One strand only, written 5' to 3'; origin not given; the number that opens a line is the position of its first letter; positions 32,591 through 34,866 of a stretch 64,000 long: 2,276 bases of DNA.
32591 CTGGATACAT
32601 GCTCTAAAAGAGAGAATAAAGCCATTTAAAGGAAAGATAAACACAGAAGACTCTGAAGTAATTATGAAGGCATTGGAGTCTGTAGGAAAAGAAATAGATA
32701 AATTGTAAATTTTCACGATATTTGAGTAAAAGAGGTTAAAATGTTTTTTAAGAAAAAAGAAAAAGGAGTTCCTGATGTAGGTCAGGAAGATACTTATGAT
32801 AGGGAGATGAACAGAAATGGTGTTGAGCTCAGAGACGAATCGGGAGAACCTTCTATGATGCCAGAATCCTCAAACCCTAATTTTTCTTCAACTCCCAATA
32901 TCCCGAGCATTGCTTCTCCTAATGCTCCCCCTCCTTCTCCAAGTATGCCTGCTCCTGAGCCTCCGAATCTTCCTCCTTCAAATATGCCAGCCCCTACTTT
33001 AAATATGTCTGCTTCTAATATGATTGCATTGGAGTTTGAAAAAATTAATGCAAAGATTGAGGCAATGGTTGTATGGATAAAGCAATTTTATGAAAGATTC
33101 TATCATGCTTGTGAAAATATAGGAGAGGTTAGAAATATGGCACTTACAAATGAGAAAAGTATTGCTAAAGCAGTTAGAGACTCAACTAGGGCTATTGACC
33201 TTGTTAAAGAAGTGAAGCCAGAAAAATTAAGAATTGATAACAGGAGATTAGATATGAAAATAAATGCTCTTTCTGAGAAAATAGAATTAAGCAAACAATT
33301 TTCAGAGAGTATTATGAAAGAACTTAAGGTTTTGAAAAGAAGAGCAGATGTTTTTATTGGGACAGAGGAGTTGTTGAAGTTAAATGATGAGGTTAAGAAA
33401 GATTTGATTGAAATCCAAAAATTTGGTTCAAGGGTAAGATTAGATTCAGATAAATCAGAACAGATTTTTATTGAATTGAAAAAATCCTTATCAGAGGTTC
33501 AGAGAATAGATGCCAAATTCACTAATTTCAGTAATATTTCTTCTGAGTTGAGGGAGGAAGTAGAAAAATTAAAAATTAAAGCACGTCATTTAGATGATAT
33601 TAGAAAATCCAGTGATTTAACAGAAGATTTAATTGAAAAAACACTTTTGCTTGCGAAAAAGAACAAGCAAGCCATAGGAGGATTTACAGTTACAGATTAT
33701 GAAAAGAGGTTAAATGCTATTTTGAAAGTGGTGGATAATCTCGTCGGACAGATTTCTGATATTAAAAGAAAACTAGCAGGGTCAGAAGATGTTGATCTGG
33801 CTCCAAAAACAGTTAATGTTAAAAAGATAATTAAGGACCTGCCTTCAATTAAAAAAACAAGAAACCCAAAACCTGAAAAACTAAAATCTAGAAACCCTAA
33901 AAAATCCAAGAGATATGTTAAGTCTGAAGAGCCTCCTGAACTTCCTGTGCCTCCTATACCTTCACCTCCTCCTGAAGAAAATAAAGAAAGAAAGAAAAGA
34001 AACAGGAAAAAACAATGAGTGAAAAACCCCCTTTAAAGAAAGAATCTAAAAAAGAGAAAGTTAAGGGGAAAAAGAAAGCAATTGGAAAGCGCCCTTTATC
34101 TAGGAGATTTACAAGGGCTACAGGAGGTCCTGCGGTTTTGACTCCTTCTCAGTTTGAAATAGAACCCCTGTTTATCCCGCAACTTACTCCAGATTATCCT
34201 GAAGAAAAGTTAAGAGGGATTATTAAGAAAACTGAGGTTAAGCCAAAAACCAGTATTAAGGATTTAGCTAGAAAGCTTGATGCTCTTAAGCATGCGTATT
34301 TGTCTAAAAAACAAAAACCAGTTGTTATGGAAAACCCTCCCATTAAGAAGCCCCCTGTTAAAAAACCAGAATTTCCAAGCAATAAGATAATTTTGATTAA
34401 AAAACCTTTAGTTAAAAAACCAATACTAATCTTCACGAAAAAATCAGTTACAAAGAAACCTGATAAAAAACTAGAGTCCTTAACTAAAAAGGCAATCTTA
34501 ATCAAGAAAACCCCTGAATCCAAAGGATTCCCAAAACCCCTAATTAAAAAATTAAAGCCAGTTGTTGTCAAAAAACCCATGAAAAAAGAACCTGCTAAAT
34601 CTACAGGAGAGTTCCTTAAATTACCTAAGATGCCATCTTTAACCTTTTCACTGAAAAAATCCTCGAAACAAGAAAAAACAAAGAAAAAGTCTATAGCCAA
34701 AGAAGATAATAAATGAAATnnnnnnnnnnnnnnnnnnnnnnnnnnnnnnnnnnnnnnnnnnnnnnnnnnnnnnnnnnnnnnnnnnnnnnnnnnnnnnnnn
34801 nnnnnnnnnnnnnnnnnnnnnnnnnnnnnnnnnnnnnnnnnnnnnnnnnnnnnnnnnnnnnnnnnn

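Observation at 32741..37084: Cluster of Pro-rich, Lys/Pro-repeat, coiled-coil and mucin-like membrane proteins immediately downstream of the giant ATPase-fusion gene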

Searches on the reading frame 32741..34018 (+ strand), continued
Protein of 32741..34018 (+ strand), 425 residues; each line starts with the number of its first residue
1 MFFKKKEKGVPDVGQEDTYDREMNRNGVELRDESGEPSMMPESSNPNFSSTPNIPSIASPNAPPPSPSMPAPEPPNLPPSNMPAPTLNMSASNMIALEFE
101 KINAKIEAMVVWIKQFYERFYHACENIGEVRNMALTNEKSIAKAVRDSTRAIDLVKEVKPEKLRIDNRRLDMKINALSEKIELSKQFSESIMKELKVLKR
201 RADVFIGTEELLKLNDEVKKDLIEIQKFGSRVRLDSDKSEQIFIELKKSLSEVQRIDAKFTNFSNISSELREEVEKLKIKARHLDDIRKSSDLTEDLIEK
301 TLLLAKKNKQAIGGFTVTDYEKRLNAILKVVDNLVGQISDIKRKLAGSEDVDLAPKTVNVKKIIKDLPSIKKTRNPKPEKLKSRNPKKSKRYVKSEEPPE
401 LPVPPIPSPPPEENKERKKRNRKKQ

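Call 98: find_encoding_contigs(protein=P0125, flank=10000, max_places=2)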
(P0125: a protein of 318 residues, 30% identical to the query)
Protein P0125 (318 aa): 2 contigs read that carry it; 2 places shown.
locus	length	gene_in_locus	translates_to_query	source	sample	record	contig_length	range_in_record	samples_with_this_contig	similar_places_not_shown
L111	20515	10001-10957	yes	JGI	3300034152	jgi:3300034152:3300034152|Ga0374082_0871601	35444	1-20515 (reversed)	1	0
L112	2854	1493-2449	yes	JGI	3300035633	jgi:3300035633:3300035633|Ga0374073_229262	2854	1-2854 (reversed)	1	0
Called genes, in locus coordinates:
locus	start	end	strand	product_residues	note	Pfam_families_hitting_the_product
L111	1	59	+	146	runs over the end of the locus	-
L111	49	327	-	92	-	PF04010:DUF357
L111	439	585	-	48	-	-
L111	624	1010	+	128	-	PF01894:YjbQ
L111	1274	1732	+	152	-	-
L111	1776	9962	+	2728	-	-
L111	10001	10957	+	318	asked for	-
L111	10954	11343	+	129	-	-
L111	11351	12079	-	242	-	-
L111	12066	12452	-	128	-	-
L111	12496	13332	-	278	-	-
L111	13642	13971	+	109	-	-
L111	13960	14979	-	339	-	PF01137:RTC, PF05189:RTC_insert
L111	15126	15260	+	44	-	-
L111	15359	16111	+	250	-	-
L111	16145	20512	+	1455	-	PF13385:Laminin_G_3, PF22842:Pel9A-like_beta_helix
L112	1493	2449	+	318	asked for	-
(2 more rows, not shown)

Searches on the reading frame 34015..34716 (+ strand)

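Call 3: search_protein_families(library=pfam, proteins=[window:34015-34716:+], max_evalue=1)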
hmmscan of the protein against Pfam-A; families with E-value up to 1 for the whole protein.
window:34015-34716:+ (233 aa): 2 families
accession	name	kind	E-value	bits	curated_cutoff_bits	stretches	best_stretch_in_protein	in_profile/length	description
PF01527.26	HTH_Tnp_1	-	0.051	14.2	24.1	1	61-111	7-57/75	Transposase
PF24332.1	DUF7500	-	0.12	12.8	27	1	57-86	156-185/187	Family of unknown function (DUF7500)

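Call 9: search_protein_families(library=ncbifam, proteins=[window:34015-34716:+], max_evalue=1)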
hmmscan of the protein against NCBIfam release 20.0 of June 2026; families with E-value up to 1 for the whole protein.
window:34015-34716:+ (233 aa): 0 families

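Call 96: search_protein_families(library=padloc, proteins=[window:34015-34716:+], max_evalue=0.01)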
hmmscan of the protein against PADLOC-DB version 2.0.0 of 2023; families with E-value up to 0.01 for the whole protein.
window:34015-34716:+ (233 aa): 0 families

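Call 97: search_protein_families(library=phrogs, proteins=[window:34015-34716:+], max_evalue=0.01)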
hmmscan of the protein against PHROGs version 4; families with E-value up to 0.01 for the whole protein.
window:34015-34716:+ (233 aa): 0 families
